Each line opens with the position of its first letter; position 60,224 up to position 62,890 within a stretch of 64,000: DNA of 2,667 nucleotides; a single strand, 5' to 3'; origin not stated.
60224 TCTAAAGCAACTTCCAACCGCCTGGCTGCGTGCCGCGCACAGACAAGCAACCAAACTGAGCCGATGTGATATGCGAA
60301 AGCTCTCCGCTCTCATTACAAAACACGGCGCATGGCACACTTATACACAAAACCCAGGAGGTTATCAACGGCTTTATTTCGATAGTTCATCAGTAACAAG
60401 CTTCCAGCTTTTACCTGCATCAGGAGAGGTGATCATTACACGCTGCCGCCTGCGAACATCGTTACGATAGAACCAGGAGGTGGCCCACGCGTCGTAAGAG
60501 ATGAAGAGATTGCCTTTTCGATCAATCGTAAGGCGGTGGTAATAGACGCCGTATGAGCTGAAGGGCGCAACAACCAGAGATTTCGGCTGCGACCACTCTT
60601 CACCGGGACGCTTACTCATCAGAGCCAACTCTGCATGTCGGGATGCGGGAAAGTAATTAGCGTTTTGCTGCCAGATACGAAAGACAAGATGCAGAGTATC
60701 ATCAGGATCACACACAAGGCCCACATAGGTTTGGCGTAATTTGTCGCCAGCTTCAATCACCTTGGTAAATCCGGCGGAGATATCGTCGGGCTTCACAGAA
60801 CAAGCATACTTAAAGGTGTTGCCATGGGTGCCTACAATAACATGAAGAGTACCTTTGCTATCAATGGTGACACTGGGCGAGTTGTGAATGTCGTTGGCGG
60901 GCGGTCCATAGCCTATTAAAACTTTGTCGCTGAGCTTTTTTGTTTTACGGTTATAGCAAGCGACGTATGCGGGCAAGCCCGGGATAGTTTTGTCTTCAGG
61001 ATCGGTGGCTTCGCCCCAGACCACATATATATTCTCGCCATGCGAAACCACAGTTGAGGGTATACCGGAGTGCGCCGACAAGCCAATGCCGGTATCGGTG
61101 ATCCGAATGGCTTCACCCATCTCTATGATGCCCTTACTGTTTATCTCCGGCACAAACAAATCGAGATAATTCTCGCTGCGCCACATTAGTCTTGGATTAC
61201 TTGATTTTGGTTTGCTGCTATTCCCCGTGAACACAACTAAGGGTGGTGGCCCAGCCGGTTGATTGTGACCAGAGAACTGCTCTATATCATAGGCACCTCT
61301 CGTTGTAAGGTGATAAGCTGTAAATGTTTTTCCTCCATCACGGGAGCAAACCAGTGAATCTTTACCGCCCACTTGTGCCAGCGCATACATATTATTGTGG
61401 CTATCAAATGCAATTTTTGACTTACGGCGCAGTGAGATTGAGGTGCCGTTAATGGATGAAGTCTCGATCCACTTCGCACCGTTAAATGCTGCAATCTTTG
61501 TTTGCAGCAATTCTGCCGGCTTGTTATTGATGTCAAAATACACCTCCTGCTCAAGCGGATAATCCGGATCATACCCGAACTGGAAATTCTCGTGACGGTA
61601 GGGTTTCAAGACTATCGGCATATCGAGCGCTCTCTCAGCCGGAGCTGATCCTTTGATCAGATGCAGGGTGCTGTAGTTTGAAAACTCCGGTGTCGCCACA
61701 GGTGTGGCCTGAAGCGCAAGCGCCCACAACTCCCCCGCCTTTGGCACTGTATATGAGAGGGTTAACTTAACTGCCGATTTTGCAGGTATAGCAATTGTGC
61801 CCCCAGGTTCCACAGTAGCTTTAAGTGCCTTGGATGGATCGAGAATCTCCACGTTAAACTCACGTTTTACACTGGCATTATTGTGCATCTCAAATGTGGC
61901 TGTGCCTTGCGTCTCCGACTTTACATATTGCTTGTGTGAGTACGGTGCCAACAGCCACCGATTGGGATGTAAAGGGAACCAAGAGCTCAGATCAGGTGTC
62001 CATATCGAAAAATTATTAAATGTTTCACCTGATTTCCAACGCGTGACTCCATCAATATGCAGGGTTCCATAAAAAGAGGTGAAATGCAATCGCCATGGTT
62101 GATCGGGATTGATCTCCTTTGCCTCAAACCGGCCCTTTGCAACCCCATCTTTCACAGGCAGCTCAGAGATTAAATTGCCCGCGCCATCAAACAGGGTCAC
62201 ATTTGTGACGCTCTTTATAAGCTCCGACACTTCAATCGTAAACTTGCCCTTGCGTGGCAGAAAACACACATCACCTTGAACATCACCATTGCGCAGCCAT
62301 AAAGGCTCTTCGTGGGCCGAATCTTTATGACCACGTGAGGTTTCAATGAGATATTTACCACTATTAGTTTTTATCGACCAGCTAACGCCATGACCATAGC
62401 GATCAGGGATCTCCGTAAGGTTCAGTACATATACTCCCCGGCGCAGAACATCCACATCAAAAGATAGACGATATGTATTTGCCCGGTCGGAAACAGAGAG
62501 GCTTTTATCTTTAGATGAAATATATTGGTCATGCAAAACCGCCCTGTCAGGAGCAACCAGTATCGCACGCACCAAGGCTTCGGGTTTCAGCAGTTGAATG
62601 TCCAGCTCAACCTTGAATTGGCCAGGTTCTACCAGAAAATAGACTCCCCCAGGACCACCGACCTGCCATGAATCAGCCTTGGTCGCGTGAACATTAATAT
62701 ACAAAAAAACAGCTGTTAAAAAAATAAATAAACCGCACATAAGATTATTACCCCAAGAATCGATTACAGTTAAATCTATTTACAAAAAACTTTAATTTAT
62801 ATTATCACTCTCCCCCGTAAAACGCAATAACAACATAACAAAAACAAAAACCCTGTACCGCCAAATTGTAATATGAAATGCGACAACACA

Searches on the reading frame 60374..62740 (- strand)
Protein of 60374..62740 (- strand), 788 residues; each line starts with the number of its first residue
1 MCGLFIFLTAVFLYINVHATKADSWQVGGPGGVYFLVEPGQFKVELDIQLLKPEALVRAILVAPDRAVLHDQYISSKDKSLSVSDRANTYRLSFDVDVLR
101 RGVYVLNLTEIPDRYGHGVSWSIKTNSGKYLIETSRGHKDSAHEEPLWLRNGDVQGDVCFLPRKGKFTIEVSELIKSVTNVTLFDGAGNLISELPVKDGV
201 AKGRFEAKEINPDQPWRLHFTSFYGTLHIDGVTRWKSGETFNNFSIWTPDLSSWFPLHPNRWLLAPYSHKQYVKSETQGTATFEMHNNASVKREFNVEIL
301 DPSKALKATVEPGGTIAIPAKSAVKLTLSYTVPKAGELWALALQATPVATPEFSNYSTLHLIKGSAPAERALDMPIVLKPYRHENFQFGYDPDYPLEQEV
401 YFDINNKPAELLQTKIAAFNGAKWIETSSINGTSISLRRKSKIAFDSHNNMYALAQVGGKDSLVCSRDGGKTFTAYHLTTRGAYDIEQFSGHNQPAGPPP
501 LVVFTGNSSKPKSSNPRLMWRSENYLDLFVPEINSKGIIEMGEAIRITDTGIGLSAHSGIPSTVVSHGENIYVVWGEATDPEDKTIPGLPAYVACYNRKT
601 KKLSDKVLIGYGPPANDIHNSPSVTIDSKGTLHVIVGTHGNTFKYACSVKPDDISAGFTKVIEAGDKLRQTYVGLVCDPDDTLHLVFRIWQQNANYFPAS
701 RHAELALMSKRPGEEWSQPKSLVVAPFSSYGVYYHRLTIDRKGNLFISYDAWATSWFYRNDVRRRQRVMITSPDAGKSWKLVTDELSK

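Call 43: search_protein_families(library=pfam, proteins=[window:60374-62740:-], max_evalue=0.001)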
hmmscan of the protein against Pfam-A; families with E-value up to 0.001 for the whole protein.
window:60374-62740:- (788 aa): 1 family
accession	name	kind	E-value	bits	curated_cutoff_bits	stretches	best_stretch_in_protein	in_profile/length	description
PF15892.11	BNR_4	-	4.7e-12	46.3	27.3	1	610-749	31-167/272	BNR repeat-containing family member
